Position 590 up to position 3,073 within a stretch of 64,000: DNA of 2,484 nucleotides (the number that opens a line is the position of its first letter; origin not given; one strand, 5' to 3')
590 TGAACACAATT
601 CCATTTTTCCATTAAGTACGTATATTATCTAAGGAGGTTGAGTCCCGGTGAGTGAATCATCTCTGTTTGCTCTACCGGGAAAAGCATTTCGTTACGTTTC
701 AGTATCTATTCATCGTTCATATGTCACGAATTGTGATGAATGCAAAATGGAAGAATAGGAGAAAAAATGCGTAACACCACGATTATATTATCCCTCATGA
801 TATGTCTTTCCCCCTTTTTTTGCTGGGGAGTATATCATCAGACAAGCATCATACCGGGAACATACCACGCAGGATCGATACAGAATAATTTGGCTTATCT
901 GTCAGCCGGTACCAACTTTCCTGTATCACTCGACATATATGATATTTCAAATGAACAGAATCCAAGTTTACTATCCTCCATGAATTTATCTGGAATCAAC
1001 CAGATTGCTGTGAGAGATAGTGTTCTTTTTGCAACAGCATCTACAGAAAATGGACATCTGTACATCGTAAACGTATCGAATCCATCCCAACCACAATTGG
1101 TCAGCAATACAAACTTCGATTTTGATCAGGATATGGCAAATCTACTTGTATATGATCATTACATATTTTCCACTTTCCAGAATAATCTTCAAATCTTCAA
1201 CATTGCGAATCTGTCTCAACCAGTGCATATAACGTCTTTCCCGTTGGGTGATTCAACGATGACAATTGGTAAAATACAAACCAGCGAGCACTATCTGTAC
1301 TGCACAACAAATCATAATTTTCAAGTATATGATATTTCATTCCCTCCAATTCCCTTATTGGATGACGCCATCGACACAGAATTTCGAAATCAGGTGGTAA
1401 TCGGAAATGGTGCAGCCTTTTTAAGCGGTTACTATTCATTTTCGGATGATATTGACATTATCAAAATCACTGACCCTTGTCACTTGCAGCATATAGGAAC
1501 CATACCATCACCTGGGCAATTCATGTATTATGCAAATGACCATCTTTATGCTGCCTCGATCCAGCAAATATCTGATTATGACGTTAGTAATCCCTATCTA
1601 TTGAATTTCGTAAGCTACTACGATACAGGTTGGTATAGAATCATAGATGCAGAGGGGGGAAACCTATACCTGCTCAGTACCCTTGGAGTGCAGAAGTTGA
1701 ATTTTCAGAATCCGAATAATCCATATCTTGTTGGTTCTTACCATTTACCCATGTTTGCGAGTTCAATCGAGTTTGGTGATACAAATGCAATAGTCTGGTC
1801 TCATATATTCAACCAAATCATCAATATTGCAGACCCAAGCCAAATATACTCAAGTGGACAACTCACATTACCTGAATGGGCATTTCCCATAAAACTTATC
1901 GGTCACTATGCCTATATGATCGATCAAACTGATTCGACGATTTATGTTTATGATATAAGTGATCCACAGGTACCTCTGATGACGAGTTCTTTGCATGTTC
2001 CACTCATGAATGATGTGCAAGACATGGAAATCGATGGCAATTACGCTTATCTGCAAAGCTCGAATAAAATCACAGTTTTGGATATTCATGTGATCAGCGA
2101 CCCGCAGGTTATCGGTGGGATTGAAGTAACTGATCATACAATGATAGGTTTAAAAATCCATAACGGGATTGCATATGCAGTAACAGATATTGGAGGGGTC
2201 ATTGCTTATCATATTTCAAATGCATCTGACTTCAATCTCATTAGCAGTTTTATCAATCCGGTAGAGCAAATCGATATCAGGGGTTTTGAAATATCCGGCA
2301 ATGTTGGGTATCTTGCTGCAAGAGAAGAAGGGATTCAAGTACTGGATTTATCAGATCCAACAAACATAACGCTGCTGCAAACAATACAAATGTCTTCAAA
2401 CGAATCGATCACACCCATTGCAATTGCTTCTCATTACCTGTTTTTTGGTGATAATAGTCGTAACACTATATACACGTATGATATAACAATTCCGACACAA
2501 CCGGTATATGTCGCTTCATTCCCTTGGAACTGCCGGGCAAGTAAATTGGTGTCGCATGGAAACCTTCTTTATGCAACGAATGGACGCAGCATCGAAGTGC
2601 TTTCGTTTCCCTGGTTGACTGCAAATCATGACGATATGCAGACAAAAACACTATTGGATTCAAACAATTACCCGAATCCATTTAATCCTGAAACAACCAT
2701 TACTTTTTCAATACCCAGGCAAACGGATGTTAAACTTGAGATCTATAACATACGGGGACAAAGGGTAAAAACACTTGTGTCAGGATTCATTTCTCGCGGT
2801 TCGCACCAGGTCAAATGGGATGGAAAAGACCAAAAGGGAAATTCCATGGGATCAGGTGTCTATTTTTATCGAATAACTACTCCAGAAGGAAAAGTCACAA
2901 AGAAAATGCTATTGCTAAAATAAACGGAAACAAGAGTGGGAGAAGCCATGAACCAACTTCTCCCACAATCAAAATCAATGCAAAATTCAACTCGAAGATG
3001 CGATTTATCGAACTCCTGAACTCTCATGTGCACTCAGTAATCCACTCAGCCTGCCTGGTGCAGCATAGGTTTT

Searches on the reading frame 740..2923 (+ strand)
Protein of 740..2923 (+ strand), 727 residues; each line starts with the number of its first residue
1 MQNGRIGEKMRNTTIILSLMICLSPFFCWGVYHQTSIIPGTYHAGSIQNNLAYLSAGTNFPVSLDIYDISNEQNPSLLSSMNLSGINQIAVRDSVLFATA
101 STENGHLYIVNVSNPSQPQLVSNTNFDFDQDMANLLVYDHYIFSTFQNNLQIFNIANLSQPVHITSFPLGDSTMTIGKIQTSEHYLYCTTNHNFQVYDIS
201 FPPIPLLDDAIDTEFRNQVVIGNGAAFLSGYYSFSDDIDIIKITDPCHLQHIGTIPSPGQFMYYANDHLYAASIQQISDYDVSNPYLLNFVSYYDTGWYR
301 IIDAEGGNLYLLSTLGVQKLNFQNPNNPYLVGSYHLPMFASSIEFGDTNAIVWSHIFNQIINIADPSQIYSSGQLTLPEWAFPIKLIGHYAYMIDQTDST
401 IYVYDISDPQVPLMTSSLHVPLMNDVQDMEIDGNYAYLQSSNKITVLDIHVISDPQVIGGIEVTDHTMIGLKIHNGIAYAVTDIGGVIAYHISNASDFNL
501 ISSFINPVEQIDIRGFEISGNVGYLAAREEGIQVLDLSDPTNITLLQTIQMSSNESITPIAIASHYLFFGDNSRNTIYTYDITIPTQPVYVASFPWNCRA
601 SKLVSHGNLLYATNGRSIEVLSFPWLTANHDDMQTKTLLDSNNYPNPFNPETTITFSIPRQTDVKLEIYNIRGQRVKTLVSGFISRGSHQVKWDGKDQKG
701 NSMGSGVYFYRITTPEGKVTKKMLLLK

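Call 8: search_protein_families(library=pfam, proteins=[window:740-2923:+], max_evalue=0.001)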
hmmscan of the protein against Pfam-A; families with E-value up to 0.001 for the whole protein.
window:740-2923:+ (727 aa): 4 families
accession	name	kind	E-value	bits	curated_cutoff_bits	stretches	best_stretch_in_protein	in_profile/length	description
PF08309.17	LVIVD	-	2.2e-16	59.3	20.2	0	104-123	20-39/42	LVIVD repeat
PF13860.13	FlgD_ig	-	7.6e-12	45.5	27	1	652-714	10-75/79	FlgD Ig-like domain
PF18962.6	Por_Secre_tail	-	7e-09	36.3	27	1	644-724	2-74/75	Secretion system C-terminal sorting domain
PF13585.12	CHU_C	-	7e-06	26.5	27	1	657-720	19-79/86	CHU_C Type IX secretion signal domain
